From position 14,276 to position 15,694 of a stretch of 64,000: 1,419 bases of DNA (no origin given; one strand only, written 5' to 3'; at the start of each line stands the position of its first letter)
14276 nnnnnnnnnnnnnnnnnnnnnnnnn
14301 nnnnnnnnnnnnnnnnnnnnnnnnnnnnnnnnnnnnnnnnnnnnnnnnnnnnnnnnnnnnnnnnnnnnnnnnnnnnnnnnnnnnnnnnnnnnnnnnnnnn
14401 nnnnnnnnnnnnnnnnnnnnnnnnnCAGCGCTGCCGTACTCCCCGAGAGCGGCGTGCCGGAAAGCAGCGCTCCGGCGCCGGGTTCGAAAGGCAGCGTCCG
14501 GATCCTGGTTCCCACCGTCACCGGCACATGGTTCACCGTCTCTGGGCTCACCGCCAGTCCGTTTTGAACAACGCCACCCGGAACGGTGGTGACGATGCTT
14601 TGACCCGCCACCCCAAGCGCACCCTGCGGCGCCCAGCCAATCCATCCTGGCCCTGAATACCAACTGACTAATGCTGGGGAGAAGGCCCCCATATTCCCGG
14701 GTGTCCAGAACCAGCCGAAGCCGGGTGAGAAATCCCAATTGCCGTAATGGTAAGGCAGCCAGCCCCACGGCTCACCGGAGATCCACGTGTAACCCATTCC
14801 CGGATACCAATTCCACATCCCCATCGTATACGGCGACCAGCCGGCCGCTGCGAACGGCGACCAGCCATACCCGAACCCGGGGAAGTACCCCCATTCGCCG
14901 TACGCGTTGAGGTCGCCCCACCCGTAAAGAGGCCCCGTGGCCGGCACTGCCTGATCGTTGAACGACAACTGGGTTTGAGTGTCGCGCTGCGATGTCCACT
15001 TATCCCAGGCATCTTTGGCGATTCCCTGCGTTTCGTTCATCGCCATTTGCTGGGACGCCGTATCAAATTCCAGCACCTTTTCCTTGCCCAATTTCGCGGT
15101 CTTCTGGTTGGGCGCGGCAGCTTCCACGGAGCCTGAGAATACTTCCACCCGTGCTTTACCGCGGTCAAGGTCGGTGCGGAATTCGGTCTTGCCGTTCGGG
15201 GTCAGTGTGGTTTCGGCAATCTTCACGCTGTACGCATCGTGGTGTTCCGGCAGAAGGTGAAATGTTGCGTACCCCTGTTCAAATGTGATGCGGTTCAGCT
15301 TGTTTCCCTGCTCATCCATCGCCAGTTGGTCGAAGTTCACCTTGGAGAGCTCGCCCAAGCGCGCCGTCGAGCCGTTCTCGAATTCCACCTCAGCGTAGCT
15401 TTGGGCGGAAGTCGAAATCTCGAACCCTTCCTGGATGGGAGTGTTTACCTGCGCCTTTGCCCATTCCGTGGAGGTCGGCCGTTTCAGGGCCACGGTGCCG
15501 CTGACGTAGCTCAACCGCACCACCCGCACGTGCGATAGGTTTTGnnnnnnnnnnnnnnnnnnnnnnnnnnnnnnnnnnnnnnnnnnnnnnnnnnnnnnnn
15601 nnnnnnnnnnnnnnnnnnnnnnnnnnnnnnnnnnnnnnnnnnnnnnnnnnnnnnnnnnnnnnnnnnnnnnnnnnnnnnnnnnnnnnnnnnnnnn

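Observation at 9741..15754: Tandem array of secreted FecR-domain / Trp-rich / Gly-Ser-tailed paralogs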

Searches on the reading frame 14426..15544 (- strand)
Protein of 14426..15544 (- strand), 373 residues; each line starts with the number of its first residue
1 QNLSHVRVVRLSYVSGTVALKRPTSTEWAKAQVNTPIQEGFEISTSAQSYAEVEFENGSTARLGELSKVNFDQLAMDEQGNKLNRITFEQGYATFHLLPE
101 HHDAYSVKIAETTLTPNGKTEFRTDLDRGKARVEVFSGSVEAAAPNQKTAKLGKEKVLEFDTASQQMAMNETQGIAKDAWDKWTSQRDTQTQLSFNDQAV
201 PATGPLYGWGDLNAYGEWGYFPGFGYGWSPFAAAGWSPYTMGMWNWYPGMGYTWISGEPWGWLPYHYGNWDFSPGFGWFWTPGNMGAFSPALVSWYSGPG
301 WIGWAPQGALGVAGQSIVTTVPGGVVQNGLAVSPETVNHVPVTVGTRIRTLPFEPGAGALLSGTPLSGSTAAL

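Call 40: predict_structure(alignment_id=A3)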
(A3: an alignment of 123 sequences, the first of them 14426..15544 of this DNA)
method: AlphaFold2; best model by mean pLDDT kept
length: 373 residues; sequences in the alignment: 123
mean_pLDDT: 94.1   pTM: 0.92
mean pLDDT of the five models: 94.1, 93.4, 92.9, 92.7, 92.1
residues with pLDDT >= 90: 333; 70-90: 29; 50-70: 5; < 50: 6
segments of 3 or more residues with pLDDT < 50: 1-4
pLDDT, mean of each block of 10 residues (from residue 1): 69 98 95 97 98 98 98 96 98 98 97 98 98 98 94 98 82 97 96 89 93 95 95 95 96 97 96 95 94 97 95 91 98 97 97 96 80 46
secondary structure, 60 per line:
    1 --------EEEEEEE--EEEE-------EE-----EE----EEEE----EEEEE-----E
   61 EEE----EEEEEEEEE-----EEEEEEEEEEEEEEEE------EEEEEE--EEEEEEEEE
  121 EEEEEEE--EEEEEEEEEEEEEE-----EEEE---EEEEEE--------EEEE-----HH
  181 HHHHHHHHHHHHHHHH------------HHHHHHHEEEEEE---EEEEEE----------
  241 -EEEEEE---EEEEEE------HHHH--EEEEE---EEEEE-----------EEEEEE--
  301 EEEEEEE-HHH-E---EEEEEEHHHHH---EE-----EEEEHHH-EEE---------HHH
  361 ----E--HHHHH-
elements in order: E9-15 E18-21 E42-45 E50-54 E60-63 E68-76 E82-97 E104-109 E112-127 E130-143 E149-152 E156-161 E170-173 H179-196 H209-215 E216-221 E225-230 E242-247 E251-256 H263-266 E269-273 E277-281 E293-298 E301-307 E317-322 H323-327 E338-341 E346-348 H368-372

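Call 42: fold_search(model_id=the predicted structure, library=pdb)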
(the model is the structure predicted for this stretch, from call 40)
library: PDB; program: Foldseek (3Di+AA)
matches with E <= 10: 712; with E <= 0.001: 4
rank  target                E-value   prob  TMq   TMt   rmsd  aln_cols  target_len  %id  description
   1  4m0h_B                1.9e-06  1.00  0.31  0.53   5.5       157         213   13  Crystal structure of a putative anti-sigma factor (BDI_1681) from Parabacteroides distasonis ATCC 8503 at 2.50 A resol (released 2013-10-16)
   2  4m0n                  2.2e-06  1.00  0.31  0.53   2.5       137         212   14  Crystal structure of a putative anti-sigma factor (BDI_1681) from Parabacteroides distasonis ATCC 8503 at 1.65 A resolut (released 2013-10-16)
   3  6ovk_R                2.8e-06  1.00  0.33  0.55  14.4       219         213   15  Crystal Structure of the Pseudomonas capeferrum Anti-sigma Regulator PupR C-terminal Cell-surface Signaling Domain in  (released 2020-03-04)
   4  4m0h_A                3.3e-06  1.00  0.31  0.53   2.3       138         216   15  Crystal structure of a putative anti-sigma factor (BDI_1681) from Parabacteroides distasonis ATCC 8503 at 2.50 A resol (released 2013-10-16)
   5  1gjq_A                3.8e-02  0.16  0.15  0.12  18.6       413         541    7  Pseudomonas aeruginosa cd1 nitrite reductase reduced cyanide complex (released 2002-08-01)
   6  5ix9_MODEL_1_A        4.8e-02  1.00  0.16  0.73   1.6        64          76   17  Cell surface anchoring domain (released 2017-06-28)
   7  6lqs_BE               5.9e-02  0.10  0.16  0.10  19.2       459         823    6  Cryo-EM structure of 90S small subunit preribosomes in transition states (State D) (released 2020-09-16)
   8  1bl9_A                6.8e-02  0.16  0.16  0.13  18.6       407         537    8  CONFORMATIONAL CHANGES OCCURRING UPON REDUCTION IN NITRITE REDUCTASE FROM PSEUDOMONAS AERUGINOSA (released 1999-04-27)
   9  7som_Q                6.8e-02  0.15  0.13  0.12  13.8       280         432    8  Ciliary C2 central pair apparatus isolated from Chlamydomonas reinhardtii (released 2022-04-13)
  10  9p1u_B                6.8e-02  0.14  0.12  0.13  12.9       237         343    9  beta-barrel assembly machine from Escherichia coli in an late state of LptD assembly (released 2026-03-11)
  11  9mgf_B                9.1e-02  0.14  0.13  0.13  14.1       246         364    8  beta-barrel assembly machine from Escherichia coli in a middle state of substrate assembly (released 2025-12-17)
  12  9n6v_LQ               9.1e-02  0.10  0.15  0.09  19.6       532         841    6  SSU processome maturation and disassembly, State A (released 2025-11-05)
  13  2j04_A                9.6e-02  0.15  0.13  0.10  15.7       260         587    8  The tau60-tau91 subcomplex of yeast transcription factor IIIC (released 2006-10-23)
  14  4hdj                  9.6e-02  0.10  0.15  0.15  20.1       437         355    9  Crystal Structure of BamB from Pseudomonas aeruginosa (released 2013-04-24)
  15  6c0f_A                9.6e-02  0.05  0.11  0.11  20.9       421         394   10  Yeast nucleolar pre-60S ribosomal subunit (state 2) (released 2018-03-14)
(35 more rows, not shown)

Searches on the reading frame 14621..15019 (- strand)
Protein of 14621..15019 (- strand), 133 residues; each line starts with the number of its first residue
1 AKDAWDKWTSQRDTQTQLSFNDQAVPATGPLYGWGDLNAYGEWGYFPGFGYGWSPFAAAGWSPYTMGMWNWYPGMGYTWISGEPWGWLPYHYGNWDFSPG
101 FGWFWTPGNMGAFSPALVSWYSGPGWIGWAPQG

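Call 24: search_protein_representatives(protein=window:14621-15019:-)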
Query: 133 residues. Proteins with E-value up to 0.001 (for the whole library): 11502; up to 1e-10: 5402; up to 1e-30: 67. The best 150 are listed.
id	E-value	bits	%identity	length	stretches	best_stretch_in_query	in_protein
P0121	1.4e-72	259.7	85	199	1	2-133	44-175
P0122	2.4e-65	236.1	78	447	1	2-133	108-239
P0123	1.3e-56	207.6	67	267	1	2-133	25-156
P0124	1.7e-56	207.3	70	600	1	2-133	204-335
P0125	2.7e-52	193.5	66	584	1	2-133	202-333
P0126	5.3e-52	192.6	61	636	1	2-133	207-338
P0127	9.5e-52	191.8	65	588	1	3-133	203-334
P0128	1.4e-51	191.2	66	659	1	2-133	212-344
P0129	3.6e-51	189.9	64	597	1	1-133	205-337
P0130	7.4e-50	185.6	64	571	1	2-132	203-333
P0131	1.1e-49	185.1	65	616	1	2-133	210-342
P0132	4.2e-49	183.2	63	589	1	3-133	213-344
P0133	2.4e-46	174.2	58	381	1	2-133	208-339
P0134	3.4e-45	170.4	63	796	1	2-133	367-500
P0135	7.8e-44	166.0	61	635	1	2-133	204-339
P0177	3.9e-33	131.1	47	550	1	2-133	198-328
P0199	1.2e-26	109.9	47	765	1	2-133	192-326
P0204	3.1e-26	108.6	44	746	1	2-133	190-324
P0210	1.1e-25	106.8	40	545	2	3-124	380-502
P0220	4.7e-25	104.8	45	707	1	2-133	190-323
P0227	1.1e-24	103.6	45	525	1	2-131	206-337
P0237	3.3e-24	102.0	47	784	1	3-131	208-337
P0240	3.8e-24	101.8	48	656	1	2-122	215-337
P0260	8.3e-23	97.5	44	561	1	1-131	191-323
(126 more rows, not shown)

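Call 28: list_cluster_members(proteins=[P0134, P0128, P0177, P0199, P0204, P0210, P0237, P0240, P0260, P0227])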
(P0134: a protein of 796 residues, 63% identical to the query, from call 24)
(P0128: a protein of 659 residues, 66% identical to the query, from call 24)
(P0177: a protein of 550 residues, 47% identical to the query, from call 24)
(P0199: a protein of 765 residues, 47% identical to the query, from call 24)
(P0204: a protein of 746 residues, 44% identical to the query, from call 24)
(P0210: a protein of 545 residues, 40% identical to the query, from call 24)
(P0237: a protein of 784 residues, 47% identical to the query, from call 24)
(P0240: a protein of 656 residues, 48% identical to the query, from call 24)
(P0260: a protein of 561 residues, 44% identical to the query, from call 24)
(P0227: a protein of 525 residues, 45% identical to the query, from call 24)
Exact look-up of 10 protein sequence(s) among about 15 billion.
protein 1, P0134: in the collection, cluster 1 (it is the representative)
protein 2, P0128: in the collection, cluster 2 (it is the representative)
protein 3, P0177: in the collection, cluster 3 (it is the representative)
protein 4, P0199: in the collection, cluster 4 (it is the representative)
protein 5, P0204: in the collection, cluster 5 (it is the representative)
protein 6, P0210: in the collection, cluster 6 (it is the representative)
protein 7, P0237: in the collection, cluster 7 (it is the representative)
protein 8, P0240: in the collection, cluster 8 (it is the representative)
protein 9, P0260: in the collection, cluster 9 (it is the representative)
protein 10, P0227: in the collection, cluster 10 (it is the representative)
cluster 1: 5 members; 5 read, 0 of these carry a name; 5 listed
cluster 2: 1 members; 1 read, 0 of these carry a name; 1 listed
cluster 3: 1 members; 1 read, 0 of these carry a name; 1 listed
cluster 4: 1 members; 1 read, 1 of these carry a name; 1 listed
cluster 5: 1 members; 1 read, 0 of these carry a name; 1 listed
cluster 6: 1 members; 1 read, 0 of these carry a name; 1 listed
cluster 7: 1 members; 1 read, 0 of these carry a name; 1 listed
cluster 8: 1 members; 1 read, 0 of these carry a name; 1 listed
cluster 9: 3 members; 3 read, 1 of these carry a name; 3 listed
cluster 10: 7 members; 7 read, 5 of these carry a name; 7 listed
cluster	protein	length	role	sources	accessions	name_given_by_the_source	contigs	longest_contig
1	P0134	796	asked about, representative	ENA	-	-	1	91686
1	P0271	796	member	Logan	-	-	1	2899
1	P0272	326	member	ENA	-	-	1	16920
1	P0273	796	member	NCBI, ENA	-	-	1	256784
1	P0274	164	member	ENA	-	-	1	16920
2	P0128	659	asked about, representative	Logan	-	-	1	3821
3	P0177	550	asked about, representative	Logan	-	-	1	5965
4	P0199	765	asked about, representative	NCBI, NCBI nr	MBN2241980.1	MAG: FecR domain-containing protein [Acidobacteria bacterium] | FecR domain-containing protein [Acidobacteriota bacterium]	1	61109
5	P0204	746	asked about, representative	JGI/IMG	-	-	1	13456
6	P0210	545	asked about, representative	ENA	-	-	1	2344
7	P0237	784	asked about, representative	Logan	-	-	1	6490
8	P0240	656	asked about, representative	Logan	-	-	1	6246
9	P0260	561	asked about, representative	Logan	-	-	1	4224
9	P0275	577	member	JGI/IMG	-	hypothetical protein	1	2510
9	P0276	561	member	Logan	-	-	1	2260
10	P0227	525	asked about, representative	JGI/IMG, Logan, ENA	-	hypothetical protein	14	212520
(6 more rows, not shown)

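Call 31: search_protein_families(library=pfam, proteins=[window:14621-15019:-], max_evalue=10)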
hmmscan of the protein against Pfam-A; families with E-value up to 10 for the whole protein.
window:14621-15019:- (133 aa): 1 family
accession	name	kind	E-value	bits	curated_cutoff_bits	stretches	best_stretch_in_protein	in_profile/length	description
PF20245.3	DUF6600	-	4.3e-23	81.8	27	1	36-132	3-98/102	Family of unknown function (DUF6600)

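Call 61: find_homologous_proteins(query=A5, max_evalue=1e-10)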
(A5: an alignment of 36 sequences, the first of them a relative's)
Query A5 (36 sequences) (746 aa, profile of the alignment): 412 proteins with E <= 1e-10 among 8000 candidates; the best 120 are listed.
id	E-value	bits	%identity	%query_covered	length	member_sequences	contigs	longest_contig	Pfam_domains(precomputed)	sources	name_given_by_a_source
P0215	1.8e-200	686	45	94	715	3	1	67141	PF04773.19,PF20245.4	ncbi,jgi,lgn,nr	ncbi:MAG TPA: DUF6600 domain-containing protein [Acidobacteriota bacterium]|nr:DUF6600 domain-contai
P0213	1.4e-199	683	53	74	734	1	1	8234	PF04773.19,PF20245.4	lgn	-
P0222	1.6e-195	670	59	85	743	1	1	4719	PF04773.19,PF20245.4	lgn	-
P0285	1.8e-194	667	46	95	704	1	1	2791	PF04773.19,PF20245.4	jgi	jgi:hypothetical protein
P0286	4.2e-194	665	49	85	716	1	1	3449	PF04773.19,PF20245.4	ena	-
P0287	1.1e-192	661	54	87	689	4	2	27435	PF04773.19,PF20245.4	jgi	jgi:hypothetical protein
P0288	1.7e-192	660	49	85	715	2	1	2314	PF04773.19,PF20245.4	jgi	-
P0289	1.8e-192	660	47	90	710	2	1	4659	PF04773.19,PF20245.4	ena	-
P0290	2.8e-192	659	49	97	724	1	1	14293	PF04773.19,PF20245.4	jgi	jgi:hypothetical protein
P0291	8.5e-191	654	49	83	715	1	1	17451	PF04773.19,PF20245.4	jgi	jgi:hypothetical protein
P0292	1.1e-190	654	51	76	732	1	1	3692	PF04773.19,PF20245.4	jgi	jgi:hypothetical protein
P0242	2.0e-190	653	48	76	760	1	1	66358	PF04773.19,PF20245.4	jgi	jgi:hypothetical protein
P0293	2.8e-190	653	52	75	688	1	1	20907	PF04773.19,PF20245.4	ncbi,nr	ncbi:MAG: FecR domain-containing protein [Acidobacteria bacterium]|nr:FecR domain-containing protein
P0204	6.8e-190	651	100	100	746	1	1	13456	PF04773.19,PF20245.4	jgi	-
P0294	9.5e-190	651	47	95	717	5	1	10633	PF04773.19,PF20245.4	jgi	jgi:hypothetical protein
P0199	1.9e-183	630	58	62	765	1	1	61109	PF04773.19,PF20245.4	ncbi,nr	ncbi:MAG: FecR domain-containing protein [Acidobacteria bacterium]|nr:FecR domain-containing protein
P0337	1.2e-182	628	47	78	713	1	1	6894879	PF04773.19,PF20245.4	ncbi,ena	-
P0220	3.2e-179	616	39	99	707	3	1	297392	PF04773.19,PF20245.4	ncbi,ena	-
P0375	3.2e-179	616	49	85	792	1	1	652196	PF04773.19,PF20245.4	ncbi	-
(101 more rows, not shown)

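Call 62: find_encoding_contigs(protein=P0337, flank=8000, max_places=2)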
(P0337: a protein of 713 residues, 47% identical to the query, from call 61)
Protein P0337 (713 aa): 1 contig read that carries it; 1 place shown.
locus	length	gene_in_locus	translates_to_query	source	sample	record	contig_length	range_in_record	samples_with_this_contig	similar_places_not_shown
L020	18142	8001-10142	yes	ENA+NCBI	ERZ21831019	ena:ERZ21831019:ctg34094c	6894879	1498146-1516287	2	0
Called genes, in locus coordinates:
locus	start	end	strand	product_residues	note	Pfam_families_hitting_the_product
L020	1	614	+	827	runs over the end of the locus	PF06835:LptC, PF03968:LptD_N (weak)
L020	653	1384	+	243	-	PF00005:ABC_tran, PF13304:AAA_21 (faint), PF12399:BCA_ABC_TP_C (faint)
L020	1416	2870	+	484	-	PF00309:Sigma54_AID, PF04963:Sigma54_CBD, PF04552:Sigma54_DBD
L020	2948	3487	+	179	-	PF02482:Ribosomal_S30AE, PF16321:Ribosom_S30AE_C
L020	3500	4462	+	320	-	PF02603:Hpr_kinase_N, PF07475:Hpr_kinase_C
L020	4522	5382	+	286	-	PF03668:RapZ-like_N, PF22740:PapZ_C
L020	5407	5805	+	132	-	PF03610:EIIA-man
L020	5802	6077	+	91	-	PF00381:PTS-HPr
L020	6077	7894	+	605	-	PF05524:PEP-utilisers_N, PF00391:PEP-utilizers, PF02896:PEP-utilizers_C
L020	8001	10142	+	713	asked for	PF04773:FecR, PF20245:DUF6600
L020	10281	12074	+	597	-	PF00664:ABC_membrane, PF00005:ABC_tran, PF02463:SMC_N (weak)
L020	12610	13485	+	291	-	PF03755:YicC-like_N, PF08340:YicC-like_C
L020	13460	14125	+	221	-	PF00625:Guanylate_kin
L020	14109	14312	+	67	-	PF01192:RNA_pol_Rpb6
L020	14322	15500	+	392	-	PF02441:Flavoprotein, PF04127:DFP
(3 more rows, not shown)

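Call 63: find_encoding_contigs(protein=P0220, flank=8000, max_places=2)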
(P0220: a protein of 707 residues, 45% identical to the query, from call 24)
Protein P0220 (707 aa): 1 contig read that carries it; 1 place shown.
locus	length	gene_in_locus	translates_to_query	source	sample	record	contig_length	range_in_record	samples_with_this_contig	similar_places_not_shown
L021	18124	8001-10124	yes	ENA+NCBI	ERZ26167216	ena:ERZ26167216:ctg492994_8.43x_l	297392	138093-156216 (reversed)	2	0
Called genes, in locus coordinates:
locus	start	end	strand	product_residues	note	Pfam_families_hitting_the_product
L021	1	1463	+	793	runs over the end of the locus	PF06835:LptC (weak), PF03968:LptD_N (faint)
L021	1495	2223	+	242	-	PF00005:ABC_tran, PF13304:AAA_21 (faint)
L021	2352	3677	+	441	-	PF04963:Sigma54_CBD, PF04552:Sigma54_DBD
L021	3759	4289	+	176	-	PF02482:Ribosomal_S30AE, PF16321:Ribosom_S30AE_C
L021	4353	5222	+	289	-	PF03668:RapZ-like_N, PF22740:PapZ_C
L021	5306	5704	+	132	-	PF03610:EIIA-man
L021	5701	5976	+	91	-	PF00381:PTS-HPr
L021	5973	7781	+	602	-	PF05524:PEP-utilisers_N, PF00391:PEP-utilizers, PF02896:PEP-utilizers_C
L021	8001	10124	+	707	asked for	PF04773:FecR (weak), PF20245:DUF6600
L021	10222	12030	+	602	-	PF00664:ABC_membrane, PF02463:SMC_N (faint), PF00005:ABC_tran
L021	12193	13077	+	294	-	PF03755:YicC-like_N, PF08340:YicC-like_C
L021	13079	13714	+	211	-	PF00625:Guanylate_kin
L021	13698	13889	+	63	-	PF01192:RNA_pol_Rpb6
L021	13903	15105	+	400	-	PF02441:Flavoprotein, PF04127:DFP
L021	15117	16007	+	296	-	PF00350:Dynamin_N (weak), PF01926:MMR_HSR1, PF02421:FeoB_N, PF03193:RsgA_GTPase (faint), PF04548:AIG1 (weak), PF00009:GTP_EFTU, PF07650:KH_2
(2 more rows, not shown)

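Call 64: find_encoding_contigs(protein=P0375, flank=8000, max_places=2)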
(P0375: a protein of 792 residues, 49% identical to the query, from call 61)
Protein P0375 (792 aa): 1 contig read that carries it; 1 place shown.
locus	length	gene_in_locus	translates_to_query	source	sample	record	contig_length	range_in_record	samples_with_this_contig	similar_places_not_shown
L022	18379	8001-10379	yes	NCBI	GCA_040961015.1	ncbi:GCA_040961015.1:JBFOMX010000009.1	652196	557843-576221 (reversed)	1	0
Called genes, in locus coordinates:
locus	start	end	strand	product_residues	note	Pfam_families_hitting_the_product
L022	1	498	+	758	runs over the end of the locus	PF06835:LptC (weak), PF03968:LptD_N (faint)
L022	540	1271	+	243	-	PF00005:ABC_tran, PF13304:AAA_21 (faint)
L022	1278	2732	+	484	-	PF00309:Sigma54_AID, PF04963:Sigma54_CBD, PF04552:Sigma54_DBD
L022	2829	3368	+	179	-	PF02482:Ribosomal_S30AE, PF16321:Ribosom_S30AE_C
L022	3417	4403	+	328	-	PF02603:Hpr_kinase_N, PF07085:DRTGG (weak), PF07475:Hpr_kinase_C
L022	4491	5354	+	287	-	PF03668:RapZ-like_N, PF22740:PapZ_C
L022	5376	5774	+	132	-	PF03610:EIIA-man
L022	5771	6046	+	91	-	PF00381:PTS-HPr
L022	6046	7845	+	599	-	PF05524:PEP-utilisers_N, PF00391:PEP-utilizers, PF02896:PEP-utilizers_C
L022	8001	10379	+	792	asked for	PF04773:FecR, PF20245:DUF6600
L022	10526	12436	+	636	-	PF00664:ABC_membrane, PF00005:ABC_tran, PF02463:SMC_N (weak)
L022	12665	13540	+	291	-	PF03755:YicC-like_N, PF08340:YicC-like_C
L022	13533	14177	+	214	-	PF00625:Guanylate_kin, PF13191:AAA_16 (faint), PF13671:AAA_33 (weak)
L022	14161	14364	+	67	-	PF01192:RNA_pol_Rpb6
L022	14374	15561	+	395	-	PF02441:Flavoprotein, PF04127:DFP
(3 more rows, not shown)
